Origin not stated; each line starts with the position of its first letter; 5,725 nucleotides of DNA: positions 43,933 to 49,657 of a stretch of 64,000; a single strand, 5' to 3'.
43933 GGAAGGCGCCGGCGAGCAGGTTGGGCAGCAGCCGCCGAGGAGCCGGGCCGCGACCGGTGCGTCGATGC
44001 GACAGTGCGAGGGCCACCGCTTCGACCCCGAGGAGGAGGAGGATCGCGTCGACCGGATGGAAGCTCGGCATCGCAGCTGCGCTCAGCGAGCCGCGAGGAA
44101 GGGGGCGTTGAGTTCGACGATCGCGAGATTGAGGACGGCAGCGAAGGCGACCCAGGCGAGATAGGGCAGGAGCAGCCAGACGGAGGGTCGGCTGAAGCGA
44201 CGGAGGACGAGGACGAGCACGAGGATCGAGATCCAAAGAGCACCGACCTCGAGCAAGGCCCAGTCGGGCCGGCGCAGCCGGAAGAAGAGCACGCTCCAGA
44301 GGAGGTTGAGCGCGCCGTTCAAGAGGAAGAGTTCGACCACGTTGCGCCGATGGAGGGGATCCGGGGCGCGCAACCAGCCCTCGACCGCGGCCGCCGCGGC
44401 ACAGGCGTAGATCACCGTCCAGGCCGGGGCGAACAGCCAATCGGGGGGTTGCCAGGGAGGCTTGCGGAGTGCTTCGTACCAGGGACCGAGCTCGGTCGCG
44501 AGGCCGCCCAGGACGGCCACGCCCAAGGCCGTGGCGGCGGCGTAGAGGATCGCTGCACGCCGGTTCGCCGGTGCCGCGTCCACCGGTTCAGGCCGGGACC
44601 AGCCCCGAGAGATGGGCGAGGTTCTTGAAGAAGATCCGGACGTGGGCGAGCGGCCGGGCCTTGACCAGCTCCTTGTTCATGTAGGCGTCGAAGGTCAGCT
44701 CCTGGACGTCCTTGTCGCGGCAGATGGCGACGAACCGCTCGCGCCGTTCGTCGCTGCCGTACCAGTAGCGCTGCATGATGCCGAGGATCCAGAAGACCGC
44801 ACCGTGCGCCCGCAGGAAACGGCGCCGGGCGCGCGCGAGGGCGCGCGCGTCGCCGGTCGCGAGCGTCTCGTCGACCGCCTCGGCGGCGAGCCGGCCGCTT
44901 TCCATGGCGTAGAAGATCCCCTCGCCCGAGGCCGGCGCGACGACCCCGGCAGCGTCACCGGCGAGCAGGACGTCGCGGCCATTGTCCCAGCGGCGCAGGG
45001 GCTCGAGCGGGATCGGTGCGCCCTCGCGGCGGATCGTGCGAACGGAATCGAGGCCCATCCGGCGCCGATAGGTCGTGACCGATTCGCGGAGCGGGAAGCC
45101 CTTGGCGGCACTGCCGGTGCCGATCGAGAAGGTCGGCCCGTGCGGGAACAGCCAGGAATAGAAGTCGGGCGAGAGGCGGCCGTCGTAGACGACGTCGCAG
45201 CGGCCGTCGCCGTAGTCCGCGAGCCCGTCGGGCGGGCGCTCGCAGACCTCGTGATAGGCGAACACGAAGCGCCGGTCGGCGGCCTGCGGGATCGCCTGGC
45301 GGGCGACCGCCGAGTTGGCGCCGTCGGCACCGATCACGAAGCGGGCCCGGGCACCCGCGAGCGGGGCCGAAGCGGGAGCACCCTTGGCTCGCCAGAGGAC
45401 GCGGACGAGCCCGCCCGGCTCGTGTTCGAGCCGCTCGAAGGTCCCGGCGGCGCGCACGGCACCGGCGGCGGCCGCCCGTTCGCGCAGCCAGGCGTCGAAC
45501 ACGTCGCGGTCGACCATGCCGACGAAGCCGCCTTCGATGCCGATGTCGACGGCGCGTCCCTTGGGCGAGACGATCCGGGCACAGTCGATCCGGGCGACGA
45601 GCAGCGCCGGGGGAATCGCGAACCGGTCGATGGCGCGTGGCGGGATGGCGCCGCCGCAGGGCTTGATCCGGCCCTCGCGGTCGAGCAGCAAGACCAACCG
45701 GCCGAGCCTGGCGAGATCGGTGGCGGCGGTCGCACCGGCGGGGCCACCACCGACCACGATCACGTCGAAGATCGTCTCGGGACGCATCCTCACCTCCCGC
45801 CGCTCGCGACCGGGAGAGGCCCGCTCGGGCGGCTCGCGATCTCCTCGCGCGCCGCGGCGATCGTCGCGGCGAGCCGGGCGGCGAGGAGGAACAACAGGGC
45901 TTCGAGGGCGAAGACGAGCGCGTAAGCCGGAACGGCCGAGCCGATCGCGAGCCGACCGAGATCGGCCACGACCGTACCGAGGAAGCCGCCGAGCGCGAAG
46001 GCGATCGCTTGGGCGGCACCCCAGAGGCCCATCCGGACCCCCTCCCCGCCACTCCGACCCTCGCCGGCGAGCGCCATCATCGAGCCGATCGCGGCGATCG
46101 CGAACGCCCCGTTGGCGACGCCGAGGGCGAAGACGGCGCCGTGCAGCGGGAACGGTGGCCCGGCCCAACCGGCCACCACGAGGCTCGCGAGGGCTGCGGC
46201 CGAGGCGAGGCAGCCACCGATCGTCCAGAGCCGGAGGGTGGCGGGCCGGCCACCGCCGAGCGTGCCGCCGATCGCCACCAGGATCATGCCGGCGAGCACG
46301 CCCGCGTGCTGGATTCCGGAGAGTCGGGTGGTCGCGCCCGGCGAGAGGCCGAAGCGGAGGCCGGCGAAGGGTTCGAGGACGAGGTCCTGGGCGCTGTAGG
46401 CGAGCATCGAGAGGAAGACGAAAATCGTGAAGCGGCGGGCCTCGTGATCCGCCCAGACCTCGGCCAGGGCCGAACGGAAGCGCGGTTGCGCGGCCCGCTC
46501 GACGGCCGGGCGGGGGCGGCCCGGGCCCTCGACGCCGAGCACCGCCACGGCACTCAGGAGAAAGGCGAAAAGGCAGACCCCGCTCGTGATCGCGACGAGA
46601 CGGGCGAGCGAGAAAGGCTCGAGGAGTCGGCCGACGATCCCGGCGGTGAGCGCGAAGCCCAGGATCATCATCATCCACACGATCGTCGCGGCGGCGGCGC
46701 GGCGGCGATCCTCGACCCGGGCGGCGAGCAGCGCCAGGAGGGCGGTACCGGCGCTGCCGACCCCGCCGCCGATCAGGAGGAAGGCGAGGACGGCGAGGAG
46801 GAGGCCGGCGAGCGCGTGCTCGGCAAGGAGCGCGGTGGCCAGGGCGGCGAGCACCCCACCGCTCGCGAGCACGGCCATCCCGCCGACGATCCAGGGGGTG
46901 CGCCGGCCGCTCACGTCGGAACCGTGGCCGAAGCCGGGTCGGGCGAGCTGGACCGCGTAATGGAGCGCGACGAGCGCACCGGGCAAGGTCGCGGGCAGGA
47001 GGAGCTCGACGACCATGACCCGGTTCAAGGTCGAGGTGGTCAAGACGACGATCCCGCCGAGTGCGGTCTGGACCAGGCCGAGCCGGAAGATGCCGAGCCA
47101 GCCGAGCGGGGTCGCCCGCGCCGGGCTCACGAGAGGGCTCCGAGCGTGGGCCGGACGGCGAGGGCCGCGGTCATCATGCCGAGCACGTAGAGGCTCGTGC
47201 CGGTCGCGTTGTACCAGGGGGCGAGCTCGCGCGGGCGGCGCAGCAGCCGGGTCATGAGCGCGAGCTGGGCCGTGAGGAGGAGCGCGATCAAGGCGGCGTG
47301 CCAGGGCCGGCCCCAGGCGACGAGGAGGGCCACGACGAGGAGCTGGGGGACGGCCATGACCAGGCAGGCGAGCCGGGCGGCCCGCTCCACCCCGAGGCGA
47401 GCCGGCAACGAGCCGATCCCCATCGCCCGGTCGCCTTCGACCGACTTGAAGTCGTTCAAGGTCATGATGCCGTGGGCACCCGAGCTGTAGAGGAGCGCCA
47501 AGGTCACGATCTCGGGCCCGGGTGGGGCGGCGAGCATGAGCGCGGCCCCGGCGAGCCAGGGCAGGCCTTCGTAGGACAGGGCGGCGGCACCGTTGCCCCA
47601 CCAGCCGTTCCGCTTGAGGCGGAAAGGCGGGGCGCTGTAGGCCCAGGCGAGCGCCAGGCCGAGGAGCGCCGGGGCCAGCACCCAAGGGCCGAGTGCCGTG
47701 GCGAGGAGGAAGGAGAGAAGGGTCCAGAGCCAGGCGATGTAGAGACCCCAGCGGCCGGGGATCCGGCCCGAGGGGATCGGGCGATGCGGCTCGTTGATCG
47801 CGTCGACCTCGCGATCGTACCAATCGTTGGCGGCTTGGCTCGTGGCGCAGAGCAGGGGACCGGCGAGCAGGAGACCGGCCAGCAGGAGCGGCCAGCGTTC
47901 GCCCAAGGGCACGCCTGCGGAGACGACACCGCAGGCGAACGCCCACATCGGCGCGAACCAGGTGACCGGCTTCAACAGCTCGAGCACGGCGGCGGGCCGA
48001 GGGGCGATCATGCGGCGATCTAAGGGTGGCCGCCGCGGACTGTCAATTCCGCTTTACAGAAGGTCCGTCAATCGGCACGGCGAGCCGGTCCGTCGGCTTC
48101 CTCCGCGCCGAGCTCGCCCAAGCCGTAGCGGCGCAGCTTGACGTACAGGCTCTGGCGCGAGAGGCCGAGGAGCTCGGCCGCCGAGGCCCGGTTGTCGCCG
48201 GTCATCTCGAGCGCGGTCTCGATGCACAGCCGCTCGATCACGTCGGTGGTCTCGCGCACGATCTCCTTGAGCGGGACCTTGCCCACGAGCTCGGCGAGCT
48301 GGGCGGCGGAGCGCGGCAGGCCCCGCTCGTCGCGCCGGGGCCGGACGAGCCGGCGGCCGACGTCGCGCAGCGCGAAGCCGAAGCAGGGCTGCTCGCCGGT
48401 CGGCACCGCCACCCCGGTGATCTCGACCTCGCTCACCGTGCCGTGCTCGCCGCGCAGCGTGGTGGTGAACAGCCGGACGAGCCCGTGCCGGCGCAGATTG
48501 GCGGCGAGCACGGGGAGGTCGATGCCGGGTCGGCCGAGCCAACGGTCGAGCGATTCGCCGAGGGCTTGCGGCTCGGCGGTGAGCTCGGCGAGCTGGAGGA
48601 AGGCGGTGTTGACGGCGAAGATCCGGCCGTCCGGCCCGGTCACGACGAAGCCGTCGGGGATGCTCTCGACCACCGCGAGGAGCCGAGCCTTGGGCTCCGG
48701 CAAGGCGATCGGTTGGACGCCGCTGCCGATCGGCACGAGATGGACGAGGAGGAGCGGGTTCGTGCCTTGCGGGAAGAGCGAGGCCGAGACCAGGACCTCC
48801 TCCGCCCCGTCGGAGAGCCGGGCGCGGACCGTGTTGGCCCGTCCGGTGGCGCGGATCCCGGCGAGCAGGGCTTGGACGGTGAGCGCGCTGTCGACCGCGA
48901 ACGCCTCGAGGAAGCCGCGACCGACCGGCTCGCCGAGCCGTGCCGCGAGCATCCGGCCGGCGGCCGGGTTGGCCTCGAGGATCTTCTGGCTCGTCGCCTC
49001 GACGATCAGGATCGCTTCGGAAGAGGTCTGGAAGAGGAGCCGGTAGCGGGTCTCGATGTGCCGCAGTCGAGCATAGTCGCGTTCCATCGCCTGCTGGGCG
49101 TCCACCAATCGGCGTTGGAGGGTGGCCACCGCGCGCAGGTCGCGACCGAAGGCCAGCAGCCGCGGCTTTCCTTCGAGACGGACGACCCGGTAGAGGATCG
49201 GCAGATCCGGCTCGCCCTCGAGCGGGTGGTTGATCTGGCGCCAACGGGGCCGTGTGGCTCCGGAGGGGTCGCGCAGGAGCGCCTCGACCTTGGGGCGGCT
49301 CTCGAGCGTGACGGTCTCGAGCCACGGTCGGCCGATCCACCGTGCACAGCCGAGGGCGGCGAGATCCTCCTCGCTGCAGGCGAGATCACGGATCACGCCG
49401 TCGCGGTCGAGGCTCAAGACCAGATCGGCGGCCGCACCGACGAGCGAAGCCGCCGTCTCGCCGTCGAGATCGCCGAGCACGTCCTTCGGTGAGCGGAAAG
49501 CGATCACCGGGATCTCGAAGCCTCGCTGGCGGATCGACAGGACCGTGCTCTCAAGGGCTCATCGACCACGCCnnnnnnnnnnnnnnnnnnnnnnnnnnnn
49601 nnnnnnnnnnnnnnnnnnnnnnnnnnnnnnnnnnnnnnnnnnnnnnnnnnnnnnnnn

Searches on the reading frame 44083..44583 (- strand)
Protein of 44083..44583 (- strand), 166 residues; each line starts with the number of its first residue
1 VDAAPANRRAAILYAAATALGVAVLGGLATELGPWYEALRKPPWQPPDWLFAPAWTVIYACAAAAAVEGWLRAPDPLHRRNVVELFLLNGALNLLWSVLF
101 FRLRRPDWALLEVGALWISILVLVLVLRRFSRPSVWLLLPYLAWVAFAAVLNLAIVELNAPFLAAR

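Call 16: search_protein_families(library=pfam, proteins=[window:44083-44583:-], max_evalue=0.00001)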
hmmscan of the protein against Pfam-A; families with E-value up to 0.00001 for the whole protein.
window:44083-44583:- (166 aa): 1 family
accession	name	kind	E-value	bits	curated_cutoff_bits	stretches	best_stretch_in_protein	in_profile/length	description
PF03073.20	TspO_MBR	-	9.8e-42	142.6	24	1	17-155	3-143/145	TspO/MBR family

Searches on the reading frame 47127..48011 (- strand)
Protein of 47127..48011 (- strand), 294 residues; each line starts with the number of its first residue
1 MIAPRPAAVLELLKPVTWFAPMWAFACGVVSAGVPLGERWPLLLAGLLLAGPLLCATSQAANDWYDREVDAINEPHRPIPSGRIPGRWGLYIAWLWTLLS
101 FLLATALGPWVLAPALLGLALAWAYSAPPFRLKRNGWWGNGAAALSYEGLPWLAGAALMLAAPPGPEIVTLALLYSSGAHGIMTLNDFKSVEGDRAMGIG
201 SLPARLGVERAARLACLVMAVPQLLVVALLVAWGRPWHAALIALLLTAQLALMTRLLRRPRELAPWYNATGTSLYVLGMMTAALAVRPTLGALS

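Call 16: search_protein_families(library=pfam, proteins=[window:47127-48011:-], max_evalue=0.00001)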
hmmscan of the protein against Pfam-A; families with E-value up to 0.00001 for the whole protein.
window:47127-48011:- (294 aa): 1 family
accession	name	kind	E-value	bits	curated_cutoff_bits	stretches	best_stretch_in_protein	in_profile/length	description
PF01040.23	UbiA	-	4.1e-37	128.2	34.2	1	26-266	6-241/250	UbiA prenyltransferase family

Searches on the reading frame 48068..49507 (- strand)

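Call 16: search_protein_families(library=pfam, proteins=[window:48068-49507:-], max_evalue=0.00001)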
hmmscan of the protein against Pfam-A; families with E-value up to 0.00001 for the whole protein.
window:48068-49507:- (479 aa): 5 families
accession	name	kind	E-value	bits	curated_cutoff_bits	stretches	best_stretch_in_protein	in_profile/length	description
PF08448.16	PAS_4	-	8.6e-16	58.6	23.1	0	27-123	5-104/110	PAS fold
PF13188.13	PAS_8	-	3.3e-14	52.6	21.8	0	154-200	2-48/65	PAS domain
PF00989.32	PAS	-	1e-13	51.7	22.6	0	154-260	2-96/113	PAS fold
PF02954.25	HTH_8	-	1.6e-10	41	22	1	424-461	5-42/42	Bacterial regulatory protein, Fis family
PF13426.13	PAS_9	-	2.2e-06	28.3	27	0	284-383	1-101/103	PAS domain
